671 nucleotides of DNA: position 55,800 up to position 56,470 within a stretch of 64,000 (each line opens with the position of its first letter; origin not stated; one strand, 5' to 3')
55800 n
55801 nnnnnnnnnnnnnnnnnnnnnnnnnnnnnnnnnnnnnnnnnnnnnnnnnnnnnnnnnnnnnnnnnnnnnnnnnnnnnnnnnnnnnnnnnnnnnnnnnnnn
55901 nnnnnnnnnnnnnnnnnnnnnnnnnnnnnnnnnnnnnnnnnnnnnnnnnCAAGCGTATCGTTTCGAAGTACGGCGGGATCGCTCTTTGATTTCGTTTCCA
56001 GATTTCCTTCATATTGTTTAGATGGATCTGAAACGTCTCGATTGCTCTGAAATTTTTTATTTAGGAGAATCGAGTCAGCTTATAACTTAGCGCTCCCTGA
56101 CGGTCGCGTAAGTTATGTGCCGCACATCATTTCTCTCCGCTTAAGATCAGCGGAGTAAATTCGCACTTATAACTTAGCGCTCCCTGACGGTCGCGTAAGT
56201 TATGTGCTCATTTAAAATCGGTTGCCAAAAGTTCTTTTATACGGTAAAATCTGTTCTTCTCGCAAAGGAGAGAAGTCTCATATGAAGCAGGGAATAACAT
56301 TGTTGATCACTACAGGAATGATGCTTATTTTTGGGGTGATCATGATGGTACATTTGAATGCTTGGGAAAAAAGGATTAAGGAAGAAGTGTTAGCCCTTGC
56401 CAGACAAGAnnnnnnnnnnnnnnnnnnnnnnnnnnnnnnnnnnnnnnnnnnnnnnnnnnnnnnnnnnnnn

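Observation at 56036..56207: Family of structured two-hairpin intergenic elements (two tandem copies here, a third at 59434-59515) with a shared linker and covarying stems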

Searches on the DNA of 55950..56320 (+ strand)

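Call 27: search_rna_families(source=window, start=55950, end=56320, threshold=evalue, max_evalue=10)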
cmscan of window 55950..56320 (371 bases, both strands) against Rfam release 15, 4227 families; matches with E-value up to 10: 2.
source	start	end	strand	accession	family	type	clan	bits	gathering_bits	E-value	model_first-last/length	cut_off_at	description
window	56225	56317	-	RF01198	snoR69Y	Gene; snRNA; snoRNA; CD-box;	CL00051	17.4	45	1.6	1-99/99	no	Small nucleolar RNA snoR69Y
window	56127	56269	-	RF00162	SAM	Cis-reg; riboswitch;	CL00012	15.3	44.4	1.2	1-108/108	no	SAM riboswitch aptamer (S box leader)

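Call 31: build_rna_model(alignment_id=A1, structure=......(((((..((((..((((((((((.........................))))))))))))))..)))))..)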
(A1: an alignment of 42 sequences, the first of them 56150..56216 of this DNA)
Model R1 built from alignment A1 (42 sequences, 77 columns); structure: as given.
model positions 67; base pairs 19; branch points 0; effective number of sequences 3.9; information 0.838 bits per position. Calibrated on 0.2 Mb of random sequence (short: E-values are rough).
structure used (alignment columns):
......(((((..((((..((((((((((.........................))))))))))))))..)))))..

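Call 32: search_with_rna_model(model_id=R1, source=window, filters=off, max_evalue=10)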
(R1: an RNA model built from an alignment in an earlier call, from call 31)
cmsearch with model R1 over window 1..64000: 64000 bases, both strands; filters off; matches with E-value up to 10: 9.
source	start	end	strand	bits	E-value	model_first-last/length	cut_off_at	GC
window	59460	59524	+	81.5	2.2e-18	1-67/67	no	0.49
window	56150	56216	+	65.6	2.9e-14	1-67/67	no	0.45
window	59464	59528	-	17.6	0.066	1-67/67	no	0.45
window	56079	56117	+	15.4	0.24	17-55/67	no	0.49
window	23905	23952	+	11.1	3.2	1-67/67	no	0.44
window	18940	18978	-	10.2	5.3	1-67/67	no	0.36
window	39207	39245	+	9.8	6.8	1-67/67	no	0.46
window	56156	56214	-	9.7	7.4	7-65/67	no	0.42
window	57237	57275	+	9.6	7.7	1-67/67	no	0.64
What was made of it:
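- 56079..56120 (+): Hairpin B, unit 1: an exact 42-nt copy of unit 2 with an incomplete base. Model R1 gives a partial match of 15.4 bits (call 32).
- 56163..56207 (+): Hairpin B, unit 2. It has a GCAC/GTGC clamp, a 2-nt bulge, an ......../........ core and a variable apex. Model R1 scores 65.6 bits, E 3e-14 (call 32).
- Checked: A covariance model built from relatives scores copy 3 at 81.5 bits (E 2e-18), copy 2 at 65.6 bits (E 3e-14) and copy 1 at 15.4 bits (call 32).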

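Call 33: search_with_rna_model(model_id=R1, sources=[L006, L007, L008, L009, L010, L011, L012, L013, L014, L015, L016, L017, L018, L019, L020, L021, L022, L023, L024, L025, L026, L027, L028, L029, L030, L031, L032, L033, L034, L035, L036, L037, L038, L039, L040, L041, L042, L043, L044, L045, L046, L047, L048, L049, L050, L051, L052, L053, L054, L055, L056, L057, L058, L059, L060, L061, L062, L063, L064, L065, L066, L067, L068, L069, L070, L071, L072, L073, L074], max_evalue=0.01)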
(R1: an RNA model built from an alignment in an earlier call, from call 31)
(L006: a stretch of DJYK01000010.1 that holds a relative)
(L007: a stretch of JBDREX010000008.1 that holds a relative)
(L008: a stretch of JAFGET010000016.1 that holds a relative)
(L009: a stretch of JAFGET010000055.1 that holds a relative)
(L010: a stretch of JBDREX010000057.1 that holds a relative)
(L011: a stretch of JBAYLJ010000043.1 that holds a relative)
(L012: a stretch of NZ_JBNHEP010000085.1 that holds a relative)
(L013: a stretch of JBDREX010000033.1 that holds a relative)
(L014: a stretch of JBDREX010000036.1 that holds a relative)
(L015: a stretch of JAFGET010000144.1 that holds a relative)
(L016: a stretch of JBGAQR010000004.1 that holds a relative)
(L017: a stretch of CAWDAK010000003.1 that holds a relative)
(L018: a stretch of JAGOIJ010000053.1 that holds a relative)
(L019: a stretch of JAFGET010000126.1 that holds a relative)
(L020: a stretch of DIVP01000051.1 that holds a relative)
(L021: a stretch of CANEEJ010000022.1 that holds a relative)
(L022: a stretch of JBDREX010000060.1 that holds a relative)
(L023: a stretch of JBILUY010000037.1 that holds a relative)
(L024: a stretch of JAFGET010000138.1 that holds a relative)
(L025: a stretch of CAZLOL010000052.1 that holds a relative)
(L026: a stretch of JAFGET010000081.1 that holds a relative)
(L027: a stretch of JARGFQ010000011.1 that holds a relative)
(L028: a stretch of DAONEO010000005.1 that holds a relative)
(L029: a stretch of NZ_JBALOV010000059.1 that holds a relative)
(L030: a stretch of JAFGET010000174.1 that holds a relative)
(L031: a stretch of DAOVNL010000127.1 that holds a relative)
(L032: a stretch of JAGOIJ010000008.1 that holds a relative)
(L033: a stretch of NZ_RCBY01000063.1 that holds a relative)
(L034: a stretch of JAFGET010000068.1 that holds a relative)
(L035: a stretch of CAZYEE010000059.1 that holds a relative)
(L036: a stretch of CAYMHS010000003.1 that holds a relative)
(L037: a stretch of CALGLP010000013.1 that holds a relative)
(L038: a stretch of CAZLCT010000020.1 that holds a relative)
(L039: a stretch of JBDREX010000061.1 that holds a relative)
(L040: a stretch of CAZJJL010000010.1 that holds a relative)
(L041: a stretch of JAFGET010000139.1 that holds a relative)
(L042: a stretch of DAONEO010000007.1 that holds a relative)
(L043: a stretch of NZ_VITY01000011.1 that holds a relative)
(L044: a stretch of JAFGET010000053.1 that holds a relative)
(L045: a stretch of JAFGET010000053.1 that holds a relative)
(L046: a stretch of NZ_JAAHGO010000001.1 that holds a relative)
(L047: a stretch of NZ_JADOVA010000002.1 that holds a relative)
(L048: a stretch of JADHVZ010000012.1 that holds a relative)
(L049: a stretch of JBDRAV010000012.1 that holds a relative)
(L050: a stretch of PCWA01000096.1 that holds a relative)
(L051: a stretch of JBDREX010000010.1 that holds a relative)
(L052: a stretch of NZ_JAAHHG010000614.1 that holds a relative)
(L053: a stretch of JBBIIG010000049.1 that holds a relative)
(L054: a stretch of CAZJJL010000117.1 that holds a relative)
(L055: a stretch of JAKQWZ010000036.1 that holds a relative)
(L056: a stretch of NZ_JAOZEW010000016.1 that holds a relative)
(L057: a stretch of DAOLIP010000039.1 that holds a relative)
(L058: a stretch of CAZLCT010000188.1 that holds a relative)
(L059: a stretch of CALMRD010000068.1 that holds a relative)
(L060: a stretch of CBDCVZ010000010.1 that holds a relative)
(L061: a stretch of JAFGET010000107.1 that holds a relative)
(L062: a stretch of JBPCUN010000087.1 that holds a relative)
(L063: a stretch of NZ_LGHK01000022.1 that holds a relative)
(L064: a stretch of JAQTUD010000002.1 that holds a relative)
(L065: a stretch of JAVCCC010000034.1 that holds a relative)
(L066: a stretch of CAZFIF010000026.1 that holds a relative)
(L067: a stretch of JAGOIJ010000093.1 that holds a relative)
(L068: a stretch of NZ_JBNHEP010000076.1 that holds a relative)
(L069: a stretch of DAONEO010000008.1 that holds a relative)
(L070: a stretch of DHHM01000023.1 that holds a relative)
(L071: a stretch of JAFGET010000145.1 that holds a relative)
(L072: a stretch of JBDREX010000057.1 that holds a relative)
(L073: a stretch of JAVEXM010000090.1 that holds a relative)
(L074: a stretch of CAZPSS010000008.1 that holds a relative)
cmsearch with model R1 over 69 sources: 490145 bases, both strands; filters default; matches with E-value up to 0.01: 68.
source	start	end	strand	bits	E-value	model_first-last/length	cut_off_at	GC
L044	1398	1464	-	83.7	4.6e-18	1-67/67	no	0.45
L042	3156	3227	+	82.8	7.9e-18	1-67/67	no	0.42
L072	5996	6059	+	82.8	8.1e-18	1-67/67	no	0.38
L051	7646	7709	-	82.6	9e-18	1-67/67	no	0.36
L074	4778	4842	-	82.5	9.4e-18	1-67/67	no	0.45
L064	6016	6080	+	82.5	9.8e-18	1-67/67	no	0.43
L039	4484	4547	-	82.4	1e-17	1-67/67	no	0.39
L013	3666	3729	-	81.3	1.9e-17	1-67/67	no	0.38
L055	1599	1663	-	81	2.3e-17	1-67/67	no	0.43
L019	2995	3066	-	80.4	3.4e-17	1-67/67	no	0.44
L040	4636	4708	+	77.6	1.8e-16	1-67/67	no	0.48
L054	5464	5536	-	77.6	1.8e-16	1-67/67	no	0.48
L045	7604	7679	-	77.6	1.8e-16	1-67/67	no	0.47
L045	6999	7066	-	77.5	1.9e-16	1-67/67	no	0.46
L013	2876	2939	-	77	2.5e-16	1-67/67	no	0.34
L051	7770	7833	-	76.7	3.1e-16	1-67/67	no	0.41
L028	2823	2887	+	76.1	4.4e-16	1-67/67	no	0.48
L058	91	157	+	75.9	4.8e-16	1-67/67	no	0.45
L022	7864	7927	-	75.4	6.7e-16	1-67/67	no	0.42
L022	7740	7803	-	75.4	6.7e-16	1-67/67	no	0.34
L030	2330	2401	-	75.2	7.2e-16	1-67/67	no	0.49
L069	3407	3476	+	73.9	1.6e-15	1-67/67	no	0.43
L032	7089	7164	+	73.8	1.6e-15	1-67/67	no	0.51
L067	3992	4066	-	73.8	1.7e-15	1-67/67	no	0.45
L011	3595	3658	+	72.9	2.9e-15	1-67/67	no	0.45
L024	4135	4198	+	72.5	3.6e-15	1-67/67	no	0.33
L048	3297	3372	-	72.3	4.1e-15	1-67/67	no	0.46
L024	2877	2939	+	71.9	5.2e-15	1-67/67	no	0.4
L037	7037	7100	+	71.8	5.4e-15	1-67/67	no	0.44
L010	6384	6450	+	71.3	7.4e-15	1-67/67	no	0.43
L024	6402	6472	+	70.5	1.2e-14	1-67/67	no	0.37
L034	3747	3813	-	70.3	1.4e-14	1-67/67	no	0.46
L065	282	346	+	70.1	1.5e-14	1-67/67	no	0.38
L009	215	332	+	69.5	2.1e-14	1-67/67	no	0.52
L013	3790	3853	-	69.4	2.3e-14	1-67/67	no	0.39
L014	1980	2051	-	68.5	4e-14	1-67/67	no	0.46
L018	7083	7157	-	68.3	4.4e-14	1-67/67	no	0.36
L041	4825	4895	+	67.5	6.9e-14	1-67/67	no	0.39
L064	5778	5850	-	67.2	8.3e-14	1-67/67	no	0.45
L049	124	191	-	66.4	1.3e-13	1-67/67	no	0.49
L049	18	83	-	65.4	2.4e-13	1-67/67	no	0.45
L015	4468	4543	+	65.4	2.4e-13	1-67/67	no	0.5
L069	3007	3077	-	65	3.2e-13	1-67/67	no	0.45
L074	7128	7190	-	65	3.2e-13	1-67/67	no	0.38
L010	6131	6197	+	64.7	3.7e-13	1-67/67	no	0.45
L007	2624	2700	+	63.2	9.3e-13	1-67/67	no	0.39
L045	5831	5905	-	61.9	2e-12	1-67/67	no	0.41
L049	2512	2566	+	60.7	4.1e-12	1-67/67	no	0.38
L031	2802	2856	+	60.6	4.3e-12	1-67/67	no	0.44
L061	6587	6658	+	59.8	6.9e-12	1-67/67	no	0.43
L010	6258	6324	+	59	1.1e-11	1-67/67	no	0.43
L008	7132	7287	-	55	1.2e-10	1-67/67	no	0.55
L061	6702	6764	+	52.4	5.3e-10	1-57/67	3'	0.51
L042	2878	2955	+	50.5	1.7e-09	1-67/67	no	0.44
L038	4784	4845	+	50.4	1.8e-09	1-67/67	no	0.4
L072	5869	5927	+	49.1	3.9e-09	1-67/67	no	0.42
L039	4617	4675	-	48.9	4.3e-09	1-67/67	no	0.41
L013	3001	3076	-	41.1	4.6e-07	1-67/67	no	0.36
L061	6467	6537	+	38.4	2.2e-06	1-67/67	no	0.46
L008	204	252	+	35.7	1.1e-05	1-67/67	no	0.59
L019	3112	3186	-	33.8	3.5e-05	1-67/67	no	0.43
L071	4172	4231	+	33.1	5.1e-05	1-67/67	no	0.45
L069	3411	3480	-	32.9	5.9e-05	1-67/67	no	0.43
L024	4032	4080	+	30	0.00032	10-62/67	no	0.37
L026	1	39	-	28.4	0.00086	1-39/67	3'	0.41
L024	2759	2826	+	26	0.0034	1-67/67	no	0.4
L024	2881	2943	-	25.9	0.0038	1-67/67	no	0.38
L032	7093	7168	-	24.6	0.0079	1-67/67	no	0.5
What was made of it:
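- Model R1 hits only the Omnitrophota-type loci (68 hits) and none of the chance loci (call 33). The bulge and internal loop are strand-specific: 60-84 bits on the forward strand against 18-33 on the reverse (call 33).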

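Call 48: search_with_rna_model(model_id=R1, sources=[window, L007, L008, L009, L010, L011, L013, L014, L015, L018, L019, L022, L024, L026, L028, L030, L031, L032, L034, L037, L038, L039, L040, L041, L042, L044, L045, L048, L049, L050, L051, L054, L055, L058, L061, L064, L065, L067, L069, L071, L072, L074], max_evalue=0.000001, make_alignment=true)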
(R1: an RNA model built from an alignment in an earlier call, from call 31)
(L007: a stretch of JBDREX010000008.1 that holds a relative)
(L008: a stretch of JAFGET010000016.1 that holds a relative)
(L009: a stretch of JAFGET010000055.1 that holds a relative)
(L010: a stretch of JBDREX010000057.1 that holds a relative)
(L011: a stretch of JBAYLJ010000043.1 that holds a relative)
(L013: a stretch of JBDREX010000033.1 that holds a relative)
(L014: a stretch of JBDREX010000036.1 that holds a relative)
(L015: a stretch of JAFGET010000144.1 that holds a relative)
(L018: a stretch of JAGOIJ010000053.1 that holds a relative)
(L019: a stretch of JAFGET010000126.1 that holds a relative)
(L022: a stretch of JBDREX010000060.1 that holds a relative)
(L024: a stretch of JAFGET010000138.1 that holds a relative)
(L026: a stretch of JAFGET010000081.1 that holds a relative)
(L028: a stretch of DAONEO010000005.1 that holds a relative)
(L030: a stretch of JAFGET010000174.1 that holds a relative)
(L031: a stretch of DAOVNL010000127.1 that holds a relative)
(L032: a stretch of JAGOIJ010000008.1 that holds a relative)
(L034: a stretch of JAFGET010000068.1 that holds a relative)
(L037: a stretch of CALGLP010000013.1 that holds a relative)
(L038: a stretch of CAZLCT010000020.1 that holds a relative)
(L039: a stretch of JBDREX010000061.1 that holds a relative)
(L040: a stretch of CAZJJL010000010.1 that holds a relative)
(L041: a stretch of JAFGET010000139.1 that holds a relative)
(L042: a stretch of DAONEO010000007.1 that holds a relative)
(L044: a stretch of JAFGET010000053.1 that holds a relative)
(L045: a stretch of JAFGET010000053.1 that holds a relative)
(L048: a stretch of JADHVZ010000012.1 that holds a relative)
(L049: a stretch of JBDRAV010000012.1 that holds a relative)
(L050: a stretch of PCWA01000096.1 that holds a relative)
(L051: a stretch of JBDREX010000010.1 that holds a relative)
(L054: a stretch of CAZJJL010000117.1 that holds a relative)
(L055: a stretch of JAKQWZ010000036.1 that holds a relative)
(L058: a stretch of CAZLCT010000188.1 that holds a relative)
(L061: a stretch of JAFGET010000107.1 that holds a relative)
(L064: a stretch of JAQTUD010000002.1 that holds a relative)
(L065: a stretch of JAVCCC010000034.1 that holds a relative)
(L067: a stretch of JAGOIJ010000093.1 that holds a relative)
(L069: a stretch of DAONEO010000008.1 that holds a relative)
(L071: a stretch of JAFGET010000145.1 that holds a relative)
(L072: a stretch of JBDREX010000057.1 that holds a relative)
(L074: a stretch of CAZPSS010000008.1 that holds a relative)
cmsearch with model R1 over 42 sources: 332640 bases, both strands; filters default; matches with E-value up to 0.000001: 60.
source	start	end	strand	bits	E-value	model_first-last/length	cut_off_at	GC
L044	1398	1464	-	83.7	3.1e-18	1-67/67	no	0.45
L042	3156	3227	+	82.8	5.4e-18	1-67/67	no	0.42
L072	5996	6059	+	82.8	5.5e-18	1-67/67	no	0.38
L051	7646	7709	-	82.6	6.1e-18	1-67/67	no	0.36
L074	4778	4842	-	82.5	6.4e-18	1-67/67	no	0.45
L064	6016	6080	+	82.5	6.6e-18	1-67/67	no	0.43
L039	4484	4547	-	82.4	7e-18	1-67/67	no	0.39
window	59460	59524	+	81.5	1.2e-17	1-67/67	no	0.49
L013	3666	3729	-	81.3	1.3e-17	1-67/67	no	0.38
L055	1599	1663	-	81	1.6e-17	1-67/67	no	0.43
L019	2995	3066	-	80.4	2.3e-17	1-67/67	no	0.44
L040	4636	4708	+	77.6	1.2e-16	1-67/67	no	0.48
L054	5464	5536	-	77.6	1.2e-16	1-67/67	no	0.48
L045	7604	7679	-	77.6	1.2e-16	1-67/67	no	0.47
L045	6999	7066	-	77.5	1.3e-16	1-67/67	no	0.46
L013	2876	2939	-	77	1.7e-16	1-67/67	no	0.34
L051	7770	7833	-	76.7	2.1e-16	1-67/67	no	0.41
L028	2823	2887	+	76.1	3e-16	1-67/67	no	0.48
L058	91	157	+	75.9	3.3e-16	1-67/67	no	0.45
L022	7864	7927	-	75.4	4.5e-16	1-67/67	no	0.42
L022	7740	7803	-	75.4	4.5e-16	1-67/67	no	0.34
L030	2330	2401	-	75.2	4.9e-16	1-67/67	no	0.49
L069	3407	3476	+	73.9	1.1e-15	1-67/67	no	0.43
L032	7089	7164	+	73.8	1.1e-15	1-67/67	no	0.51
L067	3992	4066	-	73.8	1.1e-15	1-67/67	no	0.45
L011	3595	3658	+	72.9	2e-15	1-67/67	no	0.45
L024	4135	4198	+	72.5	2.5e-15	1-67/67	no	0.33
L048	3297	3372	-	72.3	2.8e-15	1-67/67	no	0.46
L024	2877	2939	+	71.9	3.5e-15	1-67/67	no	0.4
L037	7037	7100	+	71.8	3.7e-15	1-67/67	no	0.44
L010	6384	6450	+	71.3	5e-15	1-67/67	no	0.43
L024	6402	6472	+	70.5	7.9e-15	1-67/67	no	0.37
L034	3747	3813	-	70.3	9.2e-15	1-67/67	no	0.46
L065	282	346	+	70.1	1e-14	1-67/67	no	0.38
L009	215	332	+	69.5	1.4e-14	1-67/67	no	0.52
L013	3790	3853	-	69.4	1.6e-14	1-67/67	no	0.39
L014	1980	2051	-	68.5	2.7e-14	1-67/67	no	0.46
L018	7083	7157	-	68.3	3e-14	1-67/67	no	0.36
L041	4825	4895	+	67.5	4.7e-14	1-67/67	no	0.39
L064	5778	5850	-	67.2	5.6e-14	1-67/67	no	0.45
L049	124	191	-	66.4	9e-14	1-67/67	no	0.49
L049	18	83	-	65.4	1.6e-13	1-67/67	no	0.45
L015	4468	4543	+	65.4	1.6e-13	1-67/67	no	0.5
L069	3007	3077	-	65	2.2e-13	1-67/67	no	0.45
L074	7128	7190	-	65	2.2e-13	1-67/67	no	0.38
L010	6131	6197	+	64.7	2.5e-13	1-67/67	no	0.45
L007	2624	2700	+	63.2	6.3e-13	1-67/67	no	0.39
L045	5831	5905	-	61.9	1.3e-12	1-67/67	no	0.41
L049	2512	2566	+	60.7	2.8e-12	1-67/67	no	0.38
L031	2802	2856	+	60.6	2.9e-12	1-67/67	no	0.44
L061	6587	6658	+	59.8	4.7e-12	1-67/67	no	0.43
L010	6258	6324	+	59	7.4e-12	1-67/67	no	0.43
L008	7132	7287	-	55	8.1e-11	1-67/67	no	0.55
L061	6702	6764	+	52.4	3.6e-10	1-57/67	3'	0.51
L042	2878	2955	+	50.5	1.2e-09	1-67/67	no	0.44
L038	4784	4845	+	50.4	1.2e-09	1-67/67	no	0.4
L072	5869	5927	+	49.1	2.6e-09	1-67/67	no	0.42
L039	4617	4675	-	48.9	2.9e-09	1-67/67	no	0.41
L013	3001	3076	-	41.1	3.1e-07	1-67/67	no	0.36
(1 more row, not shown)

Alignment A2: 60 matches aligned to the model, 185 columns, each read 5' to 3' on its own strand. Consensus structure (alignment columns), stored with it:
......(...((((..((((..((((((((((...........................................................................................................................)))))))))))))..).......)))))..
